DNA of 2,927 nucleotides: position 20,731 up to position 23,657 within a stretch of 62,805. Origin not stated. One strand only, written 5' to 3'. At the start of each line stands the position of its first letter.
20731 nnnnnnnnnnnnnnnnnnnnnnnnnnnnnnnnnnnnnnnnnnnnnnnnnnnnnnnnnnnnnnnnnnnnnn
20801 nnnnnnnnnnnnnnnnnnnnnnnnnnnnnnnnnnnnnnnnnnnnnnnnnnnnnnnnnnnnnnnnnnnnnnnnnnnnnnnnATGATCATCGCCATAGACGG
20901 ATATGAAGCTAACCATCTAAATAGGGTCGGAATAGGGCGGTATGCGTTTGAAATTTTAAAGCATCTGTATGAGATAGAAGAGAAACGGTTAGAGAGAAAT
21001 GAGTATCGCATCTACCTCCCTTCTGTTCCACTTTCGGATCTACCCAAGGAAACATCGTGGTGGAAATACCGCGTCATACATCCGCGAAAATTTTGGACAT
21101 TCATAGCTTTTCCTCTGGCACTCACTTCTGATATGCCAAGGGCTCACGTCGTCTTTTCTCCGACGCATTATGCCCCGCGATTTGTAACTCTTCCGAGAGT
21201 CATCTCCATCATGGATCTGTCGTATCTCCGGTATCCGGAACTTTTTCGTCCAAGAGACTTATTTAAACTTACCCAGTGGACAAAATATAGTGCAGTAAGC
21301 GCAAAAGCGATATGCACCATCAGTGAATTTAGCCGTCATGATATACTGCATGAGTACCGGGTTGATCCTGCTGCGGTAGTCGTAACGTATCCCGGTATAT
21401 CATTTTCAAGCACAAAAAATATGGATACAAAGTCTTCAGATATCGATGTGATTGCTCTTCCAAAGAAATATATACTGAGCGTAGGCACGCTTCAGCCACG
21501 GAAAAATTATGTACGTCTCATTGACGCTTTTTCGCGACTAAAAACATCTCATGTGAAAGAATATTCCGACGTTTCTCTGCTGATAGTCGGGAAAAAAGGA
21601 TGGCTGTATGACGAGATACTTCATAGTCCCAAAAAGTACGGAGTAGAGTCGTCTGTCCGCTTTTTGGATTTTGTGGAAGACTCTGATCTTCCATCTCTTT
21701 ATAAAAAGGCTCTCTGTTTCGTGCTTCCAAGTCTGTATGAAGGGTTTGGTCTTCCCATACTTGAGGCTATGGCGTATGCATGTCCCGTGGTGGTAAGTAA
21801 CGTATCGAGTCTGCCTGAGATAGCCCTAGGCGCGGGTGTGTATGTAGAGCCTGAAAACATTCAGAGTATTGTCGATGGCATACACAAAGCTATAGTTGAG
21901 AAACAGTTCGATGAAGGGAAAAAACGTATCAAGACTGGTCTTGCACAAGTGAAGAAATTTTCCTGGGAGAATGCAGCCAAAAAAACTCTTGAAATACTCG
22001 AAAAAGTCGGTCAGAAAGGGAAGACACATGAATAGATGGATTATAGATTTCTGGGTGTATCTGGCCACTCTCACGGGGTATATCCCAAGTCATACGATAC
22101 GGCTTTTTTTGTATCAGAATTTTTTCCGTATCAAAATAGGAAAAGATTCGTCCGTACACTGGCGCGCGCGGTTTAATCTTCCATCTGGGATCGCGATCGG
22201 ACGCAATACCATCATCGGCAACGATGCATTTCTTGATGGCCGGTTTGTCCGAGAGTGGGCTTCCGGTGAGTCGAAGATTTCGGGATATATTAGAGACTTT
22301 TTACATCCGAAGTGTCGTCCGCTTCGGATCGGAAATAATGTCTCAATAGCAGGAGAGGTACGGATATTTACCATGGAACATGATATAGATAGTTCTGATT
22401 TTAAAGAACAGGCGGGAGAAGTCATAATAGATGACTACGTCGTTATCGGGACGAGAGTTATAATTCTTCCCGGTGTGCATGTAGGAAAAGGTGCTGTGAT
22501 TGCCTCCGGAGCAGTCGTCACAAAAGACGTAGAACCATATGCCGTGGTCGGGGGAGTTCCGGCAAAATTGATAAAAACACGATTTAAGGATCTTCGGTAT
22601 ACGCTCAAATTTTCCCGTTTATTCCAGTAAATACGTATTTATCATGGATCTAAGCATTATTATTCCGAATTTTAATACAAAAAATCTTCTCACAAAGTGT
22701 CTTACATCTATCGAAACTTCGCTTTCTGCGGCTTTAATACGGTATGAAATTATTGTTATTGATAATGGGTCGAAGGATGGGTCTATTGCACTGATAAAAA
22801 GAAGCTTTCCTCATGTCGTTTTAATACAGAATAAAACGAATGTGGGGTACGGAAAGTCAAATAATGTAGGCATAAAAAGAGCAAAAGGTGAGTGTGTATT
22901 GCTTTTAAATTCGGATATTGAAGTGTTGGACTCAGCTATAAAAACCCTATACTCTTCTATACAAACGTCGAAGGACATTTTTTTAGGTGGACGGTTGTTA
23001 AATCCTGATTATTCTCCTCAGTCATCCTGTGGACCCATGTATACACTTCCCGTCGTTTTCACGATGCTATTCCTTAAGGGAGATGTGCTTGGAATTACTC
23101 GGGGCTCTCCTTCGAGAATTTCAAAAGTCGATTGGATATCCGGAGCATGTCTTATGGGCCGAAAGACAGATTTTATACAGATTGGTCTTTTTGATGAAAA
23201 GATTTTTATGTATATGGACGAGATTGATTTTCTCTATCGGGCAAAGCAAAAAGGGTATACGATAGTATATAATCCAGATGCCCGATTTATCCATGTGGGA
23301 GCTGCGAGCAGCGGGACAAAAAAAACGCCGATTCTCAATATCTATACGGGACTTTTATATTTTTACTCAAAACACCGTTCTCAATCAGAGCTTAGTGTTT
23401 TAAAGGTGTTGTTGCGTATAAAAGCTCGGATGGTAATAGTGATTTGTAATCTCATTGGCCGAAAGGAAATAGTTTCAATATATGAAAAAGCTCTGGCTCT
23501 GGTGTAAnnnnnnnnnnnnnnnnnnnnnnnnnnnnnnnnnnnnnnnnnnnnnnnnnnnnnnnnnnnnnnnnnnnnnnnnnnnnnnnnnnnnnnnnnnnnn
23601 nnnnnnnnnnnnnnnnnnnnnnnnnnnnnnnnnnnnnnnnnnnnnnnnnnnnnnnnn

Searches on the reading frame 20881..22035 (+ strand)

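Call 69: search_protein_families(library=pfam, proteins=[window:20881-22035:+], max_evalue=0.0001)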
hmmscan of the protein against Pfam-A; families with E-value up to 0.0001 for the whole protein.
window:20881-22035:+ (384 aa): 3 families
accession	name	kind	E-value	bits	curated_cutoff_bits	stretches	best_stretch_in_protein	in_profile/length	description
PF00534.26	Glycos_transf_1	-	5e-35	121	26.4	1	191-341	11-159/172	Glycosyl transferases group 1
PF13692.12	Glyco_trans_1_4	-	1.8e-28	100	27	1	196-336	2-138/142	Glycosyl transferases group 1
PF20706.3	GT4-conflict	-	6.4e-09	35.7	26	1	166-352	174-353/385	Family 4 Glycosyltransferase in conflict systems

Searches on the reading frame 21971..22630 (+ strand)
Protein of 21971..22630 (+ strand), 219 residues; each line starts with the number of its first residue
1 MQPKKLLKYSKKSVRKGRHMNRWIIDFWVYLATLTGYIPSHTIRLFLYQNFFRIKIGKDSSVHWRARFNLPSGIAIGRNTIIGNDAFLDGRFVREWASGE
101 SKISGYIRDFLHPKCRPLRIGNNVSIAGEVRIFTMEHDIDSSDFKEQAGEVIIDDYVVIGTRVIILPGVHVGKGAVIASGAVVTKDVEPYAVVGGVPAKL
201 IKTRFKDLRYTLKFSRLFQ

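Call 69: search_protein_families(library=pfam, proteins=[window:21971-22630:+], max_evalue=0.0001)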
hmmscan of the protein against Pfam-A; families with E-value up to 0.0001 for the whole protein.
window:21971-22630:+ (219 aa): 2 families
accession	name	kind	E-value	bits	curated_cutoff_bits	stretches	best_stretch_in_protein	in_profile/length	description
PF00132.30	Hexapep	-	1e-09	38.1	27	1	151-185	2-36/36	Bacterial transferase hexapeptide (six repeats)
PF14602.12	Hexapep_2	-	3e-06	27.3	27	1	151-185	2-34/34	Hexapeptide repeat of succinyl-transferase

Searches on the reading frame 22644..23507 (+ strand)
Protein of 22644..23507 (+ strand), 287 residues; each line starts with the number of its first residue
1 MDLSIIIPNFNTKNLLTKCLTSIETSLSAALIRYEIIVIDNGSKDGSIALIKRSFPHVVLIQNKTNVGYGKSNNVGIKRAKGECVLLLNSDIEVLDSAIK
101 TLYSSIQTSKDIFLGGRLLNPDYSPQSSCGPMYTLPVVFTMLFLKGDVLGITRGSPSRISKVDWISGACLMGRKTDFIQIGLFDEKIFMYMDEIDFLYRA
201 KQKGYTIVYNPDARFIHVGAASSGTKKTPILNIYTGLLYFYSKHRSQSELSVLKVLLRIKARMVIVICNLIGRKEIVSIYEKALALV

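Call 69: search_protein_families(library=pfam, proteins=[window:22644-23507:+], max_evalue=0.0001)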
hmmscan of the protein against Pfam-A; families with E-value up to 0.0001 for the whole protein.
window:22644-23507:+ (287 aa): 2 families
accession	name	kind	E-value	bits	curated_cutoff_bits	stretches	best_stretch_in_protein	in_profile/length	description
PF00535.33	Glycos_transf_2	-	2.6e-22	80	23.3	1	4-119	1-117/168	Glycosyl transferase family 2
PF13641.12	Glyco_tranf_2_3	-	2.3e-10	41.3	27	1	3-218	3-212/230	Glycosyltransferase like family 2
